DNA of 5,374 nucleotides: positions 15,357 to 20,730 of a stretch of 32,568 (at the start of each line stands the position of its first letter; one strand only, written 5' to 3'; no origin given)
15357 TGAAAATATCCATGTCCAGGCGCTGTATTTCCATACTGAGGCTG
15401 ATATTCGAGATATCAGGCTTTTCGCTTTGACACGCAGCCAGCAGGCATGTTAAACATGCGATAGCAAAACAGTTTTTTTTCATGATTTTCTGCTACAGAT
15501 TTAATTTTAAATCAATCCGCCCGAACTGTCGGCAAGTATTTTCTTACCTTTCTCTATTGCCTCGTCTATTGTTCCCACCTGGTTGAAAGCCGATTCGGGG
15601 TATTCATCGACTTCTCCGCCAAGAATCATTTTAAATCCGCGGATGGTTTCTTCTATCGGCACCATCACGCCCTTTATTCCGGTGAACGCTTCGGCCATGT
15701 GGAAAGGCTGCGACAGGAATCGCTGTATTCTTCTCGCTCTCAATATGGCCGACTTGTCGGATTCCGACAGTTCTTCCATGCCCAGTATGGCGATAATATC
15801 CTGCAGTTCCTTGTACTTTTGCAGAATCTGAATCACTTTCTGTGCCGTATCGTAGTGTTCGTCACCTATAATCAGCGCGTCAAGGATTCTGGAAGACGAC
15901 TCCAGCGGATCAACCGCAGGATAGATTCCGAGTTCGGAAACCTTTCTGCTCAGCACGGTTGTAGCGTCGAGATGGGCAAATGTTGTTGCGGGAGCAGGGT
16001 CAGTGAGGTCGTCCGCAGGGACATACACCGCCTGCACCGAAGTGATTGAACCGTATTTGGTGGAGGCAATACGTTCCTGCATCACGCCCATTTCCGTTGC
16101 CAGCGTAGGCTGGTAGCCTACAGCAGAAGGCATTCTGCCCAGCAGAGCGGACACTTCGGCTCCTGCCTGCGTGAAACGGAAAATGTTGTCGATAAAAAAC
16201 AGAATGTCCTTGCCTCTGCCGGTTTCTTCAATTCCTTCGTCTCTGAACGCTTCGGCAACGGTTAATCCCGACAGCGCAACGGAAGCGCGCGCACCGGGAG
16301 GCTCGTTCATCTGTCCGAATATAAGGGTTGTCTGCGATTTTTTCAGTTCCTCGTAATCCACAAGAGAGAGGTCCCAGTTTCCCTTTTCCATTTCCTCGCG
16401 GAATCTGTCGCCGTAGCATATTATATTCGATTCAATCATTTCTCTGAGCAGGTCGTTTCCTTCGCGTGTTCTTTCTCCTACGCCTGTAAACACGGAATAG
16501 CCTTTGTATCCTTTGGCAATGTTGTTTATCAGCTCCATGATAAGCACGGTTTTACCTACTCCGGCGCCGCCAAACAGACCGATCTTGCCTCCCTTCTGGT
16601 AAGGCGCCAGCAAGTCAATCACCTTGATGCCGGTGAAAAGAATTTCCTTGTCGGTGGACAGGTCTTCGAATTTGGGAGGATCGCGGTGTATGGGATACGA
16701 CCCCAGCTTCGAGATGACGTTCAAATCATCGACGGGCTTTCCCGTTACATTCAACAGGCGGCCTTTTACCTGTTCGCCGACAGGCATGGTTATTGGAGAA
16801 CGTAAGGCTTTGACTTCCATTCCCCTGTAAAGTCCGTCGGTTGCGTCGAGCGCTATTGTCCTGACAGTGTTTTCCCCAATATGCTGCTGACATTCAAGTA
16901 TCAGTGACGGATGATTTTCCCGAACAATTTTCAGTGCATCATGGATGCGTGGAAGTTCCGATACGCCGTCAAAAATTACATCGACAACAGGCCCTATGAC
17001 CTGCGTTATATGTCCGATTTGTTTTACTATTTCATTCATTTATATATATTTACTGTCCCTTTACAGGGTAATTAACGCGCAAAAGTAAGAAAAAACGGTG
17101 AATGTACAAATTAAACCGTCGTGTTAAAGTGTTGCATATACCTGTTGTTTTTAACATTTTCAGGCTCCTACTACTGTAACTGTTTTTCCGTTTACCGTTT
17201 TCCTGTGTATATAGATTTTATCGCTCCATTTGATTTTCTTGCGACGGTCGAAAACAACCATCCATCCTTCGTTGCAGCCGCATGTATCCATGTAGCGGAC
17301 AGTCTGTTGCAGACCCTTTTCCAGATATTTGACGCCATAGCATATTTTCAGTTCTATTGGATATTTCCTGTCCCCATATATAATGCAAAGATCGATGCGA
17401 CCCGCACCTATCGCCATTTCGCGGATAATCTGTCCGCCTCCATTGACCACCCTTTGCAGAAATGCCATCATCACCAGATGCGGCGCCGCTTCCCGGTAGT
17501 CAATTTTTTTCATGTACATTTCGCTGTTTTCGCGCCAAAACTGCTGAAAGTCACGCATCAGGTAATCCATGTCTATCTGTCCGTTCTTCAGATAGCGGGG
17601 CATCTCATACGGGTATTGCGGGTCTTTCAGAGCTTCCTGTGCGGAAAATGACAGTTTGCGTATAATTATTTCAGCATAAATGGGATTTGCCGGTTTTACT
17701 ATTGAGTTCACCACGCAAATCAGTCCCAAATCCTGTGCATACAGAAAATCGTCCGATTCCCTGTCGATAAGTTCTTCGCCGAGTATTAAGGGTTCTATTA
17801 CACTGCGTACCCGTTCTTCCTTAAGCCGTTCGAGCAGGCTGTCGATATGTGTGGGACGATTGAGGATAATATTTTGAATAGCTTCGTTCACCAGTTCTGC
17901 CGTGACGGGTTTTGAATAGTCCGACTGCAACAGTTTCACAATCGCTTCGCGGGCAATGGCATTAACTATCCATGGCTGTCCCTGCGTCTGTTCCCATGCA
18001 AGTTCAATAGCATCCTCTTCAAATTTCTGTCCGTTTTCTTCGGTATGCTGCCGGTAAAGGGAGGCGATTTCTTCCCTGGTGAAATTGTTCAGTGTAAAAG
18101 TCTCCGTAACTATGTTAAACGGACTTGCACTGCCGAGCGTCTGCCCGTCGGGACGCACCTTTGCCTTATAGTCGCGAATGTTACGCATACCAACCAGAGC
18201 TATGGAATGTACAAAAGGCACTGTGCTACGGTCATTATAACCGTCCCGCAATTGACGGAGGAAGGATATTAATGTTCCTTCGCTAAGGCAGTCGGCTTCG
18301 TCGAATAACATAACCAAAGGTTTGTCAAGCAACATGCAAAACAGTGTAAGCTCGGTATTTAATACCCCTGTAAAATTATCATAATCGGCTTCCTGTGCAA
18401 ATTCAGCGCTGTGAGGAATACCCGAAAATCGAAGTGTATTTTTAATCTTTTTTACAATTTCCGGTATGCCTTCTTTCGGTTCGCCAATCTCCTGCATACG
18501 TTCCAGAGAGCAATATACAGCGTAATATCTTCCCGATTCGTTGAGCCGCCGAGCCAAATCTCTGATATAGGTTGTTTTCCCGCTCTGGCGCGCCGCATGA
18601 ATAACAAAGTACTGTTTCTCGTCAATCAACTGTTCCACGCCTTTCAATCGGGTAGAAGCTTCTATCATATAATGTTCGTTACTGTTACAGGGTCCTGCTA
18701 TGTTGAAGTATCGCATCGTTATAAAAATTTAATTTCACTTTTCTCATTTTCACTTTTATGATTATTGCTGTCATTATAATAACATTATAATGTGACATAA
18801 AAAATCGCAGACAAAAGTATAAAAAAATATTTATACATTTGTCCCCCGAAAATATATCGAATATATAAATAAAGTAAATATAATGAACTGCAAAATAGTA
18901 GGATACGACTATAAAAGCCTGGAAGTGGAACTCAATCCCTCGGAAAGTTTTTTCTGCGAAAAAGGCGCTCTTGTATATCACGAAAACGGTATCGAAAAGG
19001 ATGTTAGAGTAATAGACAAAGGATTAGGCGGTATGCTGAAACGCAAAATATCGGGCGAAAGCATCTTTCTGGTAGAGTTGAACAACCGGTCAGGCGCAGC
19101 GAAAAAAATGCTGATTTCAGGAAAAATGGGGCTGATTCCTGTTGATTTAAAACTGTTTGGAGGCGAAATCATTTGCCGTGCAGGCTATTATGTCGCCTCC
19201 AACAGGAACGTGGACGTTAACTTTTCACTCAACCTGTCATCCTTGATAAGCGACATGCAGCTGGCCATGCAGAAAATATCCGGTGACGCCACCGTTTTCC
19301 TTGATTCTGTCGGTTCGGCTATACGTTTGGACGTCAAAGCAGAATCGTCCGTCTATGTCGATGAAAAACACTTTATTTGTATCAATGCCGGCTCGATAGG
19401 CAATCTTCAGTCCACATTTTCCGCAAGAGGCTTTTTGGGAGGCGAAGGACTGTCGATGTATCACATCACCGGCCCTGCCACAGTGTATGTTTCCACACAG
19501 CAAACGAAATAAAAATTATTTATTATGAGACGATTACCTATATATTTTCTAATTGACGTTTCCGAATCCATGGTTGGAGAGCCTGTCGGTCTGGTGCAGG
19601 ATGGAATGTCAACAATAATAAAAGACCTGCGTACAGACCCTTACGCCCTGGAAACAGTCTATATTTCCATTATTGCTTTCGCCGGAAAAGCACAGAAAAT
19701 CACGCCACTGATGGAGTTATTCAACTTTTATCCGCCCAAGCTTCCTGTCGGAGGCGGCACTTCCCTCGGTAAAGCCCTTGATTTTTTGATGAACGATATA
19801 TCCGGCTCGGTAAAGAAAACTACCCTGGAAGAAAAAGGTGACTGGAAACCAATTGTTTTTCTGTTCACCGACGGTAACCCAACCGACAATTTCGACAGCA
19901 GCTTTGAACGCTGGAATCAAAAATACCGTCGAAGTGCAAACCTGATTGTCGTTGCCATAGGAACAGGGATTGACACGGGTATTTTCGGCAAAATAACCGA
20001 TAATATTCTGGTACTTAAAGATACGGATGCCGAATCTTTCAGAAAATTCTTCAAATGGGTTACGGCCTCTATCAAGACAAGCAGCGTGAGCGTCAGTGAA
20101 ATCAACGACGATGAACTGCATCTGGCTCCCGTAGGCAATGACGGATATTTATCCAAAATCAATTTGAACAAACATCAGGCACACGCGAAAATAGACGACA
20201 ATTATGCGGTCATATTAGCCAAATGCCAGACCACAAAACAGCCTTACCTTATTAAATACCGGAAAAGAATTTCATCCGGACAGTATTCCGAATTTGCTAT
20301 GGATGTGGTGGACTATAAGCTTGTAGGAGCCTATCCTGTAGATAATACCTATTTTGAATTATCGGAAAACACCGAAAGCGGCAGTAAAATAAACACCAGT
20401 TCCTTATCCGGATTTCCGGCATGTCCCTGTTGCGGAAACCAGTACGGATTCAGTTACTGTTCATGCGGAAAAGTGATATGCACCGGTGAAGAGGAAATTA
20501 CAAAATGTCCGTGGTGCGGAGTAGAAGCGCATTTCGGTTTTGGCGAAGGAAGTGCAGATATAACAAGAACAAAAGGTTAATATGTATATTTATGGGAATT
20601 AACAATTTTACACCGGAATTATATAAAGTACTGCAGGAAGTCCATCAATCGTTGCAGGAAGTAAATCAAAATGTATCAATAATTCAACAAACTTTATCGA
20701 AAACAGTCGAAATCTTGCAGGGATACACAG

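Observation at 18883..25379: Six-gene TerY-P-type phosphorylation-switch operon extended by AIM24, HAD and PRTase genes, with no classical Ter genes nearby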

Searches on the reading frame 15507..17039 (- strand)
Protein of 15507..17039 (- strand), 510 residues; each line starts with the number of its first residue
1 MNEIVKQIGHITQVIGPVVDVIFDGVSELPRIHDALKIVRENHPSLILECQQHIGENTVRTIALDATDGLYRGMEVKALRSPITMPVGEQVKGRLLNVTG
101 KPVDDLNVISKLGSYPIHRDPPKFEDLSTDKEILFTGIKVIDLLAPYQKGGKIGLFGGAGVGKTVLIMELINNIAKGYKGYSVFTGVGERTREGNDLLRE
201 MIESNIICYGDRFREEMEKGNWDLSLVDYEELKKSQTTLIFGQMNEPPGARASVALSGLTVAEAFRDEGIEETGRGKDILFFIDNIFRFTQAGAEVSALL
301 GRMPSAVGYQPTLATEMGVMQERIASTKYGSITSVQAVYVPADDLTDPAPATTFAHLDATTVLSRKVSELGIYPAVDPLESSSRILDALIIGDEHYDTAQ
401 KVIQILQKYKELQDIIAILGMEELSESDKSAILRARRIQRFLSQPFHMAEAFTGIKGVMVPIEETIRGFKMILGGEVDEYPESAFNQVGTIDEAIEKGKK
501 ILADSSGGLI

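Call 9: search_protein_families(library=pfam, proteins=[window:15507-17039:-], max_evalue=0.001)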
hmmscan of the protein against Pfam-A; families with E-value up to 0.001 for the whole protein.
window:15507-17039:- (510 aa): 3 families
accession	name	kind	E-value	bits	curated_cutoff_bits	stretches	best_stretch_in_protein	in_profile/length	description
PF00006.31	ATP-synt_ab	-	5.5e-61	206.3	29.5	1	137-383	1-213/213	ATP synthase alpha/beta family, nucleotide-binding domain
PF22919.1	ATP-synt_VA_C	-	4.8e-16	59.1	24.7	1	391-480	8-100/101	C-terminal domain of V and A type ATP synthase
PF02874.29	ATP-synt_ab_N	-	7.8e-16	58.8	20.9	1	11-79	1-68/69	ATP synthase alpha/beta family, beta-barrel domain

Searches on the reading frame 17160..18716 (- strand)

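Call 9: search_protein_families(library=pfam, proteins=[window:17160-18716:-], max_evalue=0.001)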
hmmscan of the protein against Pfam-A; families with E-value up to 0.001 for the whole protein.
window:17160-18716:- (518 aa): 5 families
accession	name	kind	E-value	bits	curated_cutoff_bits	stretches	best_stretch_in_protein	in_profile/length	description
PF14516.12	AAA_35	-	4.3e-08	32.8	27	1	22-348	19-326/331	AAA-like domain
PF13401.12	AAA_22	-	7.7e-06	26.7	27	1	33-182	4-128/130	AAA domain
PF13191.12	AAA_16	-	0.00021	22.2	32.6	1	35-156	25-155/167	AAA ATPase domain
PF01637.24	ATPase_2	-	0.00023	21.5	33.2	0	24-140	8-118/225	ATPase domain predominantly from Archaea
PF13173.12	AAA_14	-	0.00084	19.8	27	0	35-91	3-57/129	AAA domain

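Call 49: search_protein_families(library=padloc, proteins=[window:17160-18716:-], max_evalue=0.01)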
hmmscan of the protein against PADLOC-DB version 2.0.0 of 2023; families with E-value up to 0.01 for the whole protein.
window:17160-18716:- (518 aa): 1 family
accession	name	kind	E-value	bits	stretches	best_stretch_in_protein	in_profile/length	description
PDLC04790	PDC-S01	-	0.0055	13.5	1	26-59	19-52/422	-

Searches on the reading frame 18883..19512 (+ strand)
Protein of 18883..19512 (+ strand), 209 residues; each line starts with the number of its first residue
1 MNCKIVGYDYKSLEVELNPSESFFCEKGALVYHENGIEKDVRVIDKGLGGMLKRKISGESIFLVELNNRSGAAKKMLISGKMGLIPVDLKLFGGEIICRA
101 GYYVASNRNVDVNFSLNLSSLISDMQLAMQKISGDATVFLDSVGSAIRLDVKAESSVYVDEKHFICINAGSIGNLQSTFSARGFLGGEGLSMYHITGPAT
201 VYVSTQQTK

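Call 3: search_protein_families(library=pfam, proteins=[window:18883-19512:+], max_evalue=0.01)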
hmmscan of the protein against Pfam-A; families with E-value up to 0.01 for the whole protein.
window:18883-19512:+ (209 aa): 1 family
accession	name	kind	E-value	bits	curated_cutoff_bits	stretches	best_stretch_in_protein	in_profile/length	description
PF01987.23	AIM24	-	5.8e-37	127.8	25.7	1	4-205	2-204/205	Mitochondrial biogenesis AIM24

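Call 4: search_protein_families(library=padloc, proteins=[window:18883-19512:+], max_evalue=0.01)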
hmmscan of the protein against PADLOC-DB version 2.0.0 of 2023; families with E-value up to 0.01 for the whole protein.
window:18883-19512:+ (209 aa): 0 families

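Call 5: search_protein_families(library=ncbifam, proteins=[window:18883-19512:+], max_evalue=0.01)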
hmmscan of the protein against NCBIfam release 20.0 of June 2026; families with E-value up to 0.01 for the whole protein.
window:18883-19512:+ (209 aa): 1 family
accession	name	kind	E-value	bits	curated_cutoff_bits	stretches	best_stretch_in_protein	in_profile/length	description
TIGR00266.1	TIGR00266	hypoth_equivalog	2.1e-17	63.4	96.6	1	1-207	1-206/222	TIGR00266 family protein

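Call 37: find_related_loci(query=window:18883-19512:+, collection=metagenome_contigs, flank=10000)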
Query window:18883-19512:+ (209 aa) in metagenome_contigs; peptide patterns used: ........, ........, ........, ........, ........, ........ (x = any residue, [..] = any of these).
199 stretches matched a pattern; 101 encode a relative of the query (tblastn E <= 1e-3); the best 80 are kept; 80 distinct loci.
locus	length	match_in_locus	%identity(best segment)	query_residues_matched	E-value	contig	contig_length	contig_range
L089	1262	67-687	72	1-207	2e-111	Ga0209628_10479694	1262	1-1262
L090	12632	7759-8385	72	1-209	2e-102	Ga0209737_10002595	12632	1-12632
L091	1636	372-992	71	1-207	3e-106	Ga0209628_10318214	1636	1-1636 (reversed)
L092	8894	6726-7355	42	1-204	7e-50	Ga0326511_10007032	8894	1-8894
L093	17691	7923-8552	42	1-204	3e-49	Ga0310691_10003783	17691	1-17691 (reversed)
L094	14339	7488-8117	41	1-204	7e-49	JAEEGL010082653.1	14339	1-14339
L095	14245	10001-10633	41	1-204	3e-48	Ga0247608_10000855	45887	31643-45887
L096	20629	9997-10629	41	1-204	4e-48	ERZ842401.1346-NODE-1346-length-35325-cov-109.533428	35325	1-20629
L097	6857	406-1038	42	1-205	7e-48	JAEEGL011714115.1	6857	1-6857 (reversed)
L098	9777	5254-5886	40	1-204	8e-47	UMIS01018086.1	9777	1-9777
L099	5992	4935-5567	40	1-204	2e-46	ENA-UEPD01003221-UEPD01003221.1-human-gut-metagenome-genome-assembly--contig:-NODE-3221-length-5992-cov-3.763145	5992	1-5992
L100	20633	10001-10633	40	1-205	5e-46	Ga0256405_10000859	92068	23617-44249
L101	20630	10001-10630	40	1-204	7e-46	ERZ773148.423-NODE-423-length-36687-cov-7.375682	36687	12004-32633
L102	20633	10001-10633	41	1-204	3e-45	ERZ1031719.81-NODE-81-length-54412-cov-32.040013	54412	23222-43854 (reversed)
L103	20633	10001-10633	40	1-204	2e-45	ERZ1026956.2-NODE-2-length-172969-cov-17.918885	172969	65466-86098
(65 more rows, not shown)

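Call 40: search_solved_structures(query=window:18883-19512:+, max_evalue=0.01)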
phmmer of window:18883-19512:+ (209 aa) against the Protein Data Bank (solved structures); distinct sequences matched with E-value up to 0.01: 1.
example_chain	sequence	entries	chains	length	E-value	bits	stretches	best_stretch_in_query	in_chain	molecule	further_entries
1yox_A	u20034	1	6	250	3.3e-15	59.7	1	3-204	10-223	hypothetical protein PA3696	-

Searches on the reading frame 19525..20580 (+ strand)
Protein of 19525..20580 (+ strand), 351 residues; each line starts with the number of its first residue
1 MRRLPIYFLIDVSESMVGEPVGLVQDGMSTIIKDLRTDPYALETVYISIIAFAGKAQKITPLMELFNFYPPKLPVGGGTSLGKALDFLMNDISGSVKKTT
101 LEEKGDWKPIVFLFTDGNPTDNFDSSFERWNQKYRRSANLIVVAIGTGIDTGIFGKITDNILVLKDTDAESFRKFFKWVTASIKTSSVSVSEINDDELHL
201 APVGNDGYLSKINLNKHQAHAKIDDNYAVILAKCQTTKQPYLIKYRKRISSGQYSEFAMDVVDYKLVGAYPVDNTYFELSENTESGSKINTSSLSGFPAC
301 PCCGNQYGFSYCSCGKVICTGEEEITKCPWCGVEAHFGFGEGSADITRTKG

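Call 3: search_protein_families(library=pfam, proteins=[window:19525-20580:+], max_evalue=0.01)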
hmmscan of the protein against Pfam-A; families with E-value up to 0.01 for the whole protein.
window:19525-20580:+ (351 aa): 4 families
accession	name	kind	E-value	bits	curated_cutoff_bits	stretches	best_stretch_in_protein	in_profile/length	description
PF15616.11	TerY_C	-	1.5e-45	154.8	28.4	1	224-351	1-129/129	TerY-C metal binding domain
PF00092.34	VWA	-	3.7e-10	40.7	23.8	1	6-148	2-140/174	von Willebrand factor type A domain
PF13519.12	VWA_2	-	4.1e-08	34.2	27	1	7-117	2-106/107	von Willebrand factor type A domain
PF13768.12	VWA_3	-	9.8e-05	22.9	27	1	6-147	3-135/155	von Willebrand factor type A domain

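Call 4: search_protein_families(library=padloc, proteins=[window:19525-20580:+], max_evalue=0.01)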
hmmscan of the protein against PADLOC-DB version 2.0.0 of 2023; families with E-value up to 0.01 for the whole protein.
window:19525-20580:+ (351 aa): 0 families

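Call 5: search_protein_families(library=ncbifam, proteins=[window:19525-20580:+], max_evalue=0.01)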
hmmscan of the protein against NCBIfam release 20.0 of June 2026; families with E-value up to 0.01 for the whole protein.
window:19525-20580:+ (351 aa): 0 families

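Call 43: search_solved_structures(query=window:19525-20580:+, max_evalue=0.01)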
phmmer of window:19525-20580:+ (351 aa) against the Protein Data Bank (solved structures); distinct sequences matched with E-value up to 0.01: 0.

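Call 53: search_protein_families(library=padloc, proteins=[window:19525-20580:+], max_evalue=10)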
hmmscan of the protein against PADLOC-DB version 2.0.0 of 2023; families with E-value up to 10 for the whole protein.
window:19525-20580:+ (351 aa): 0 families
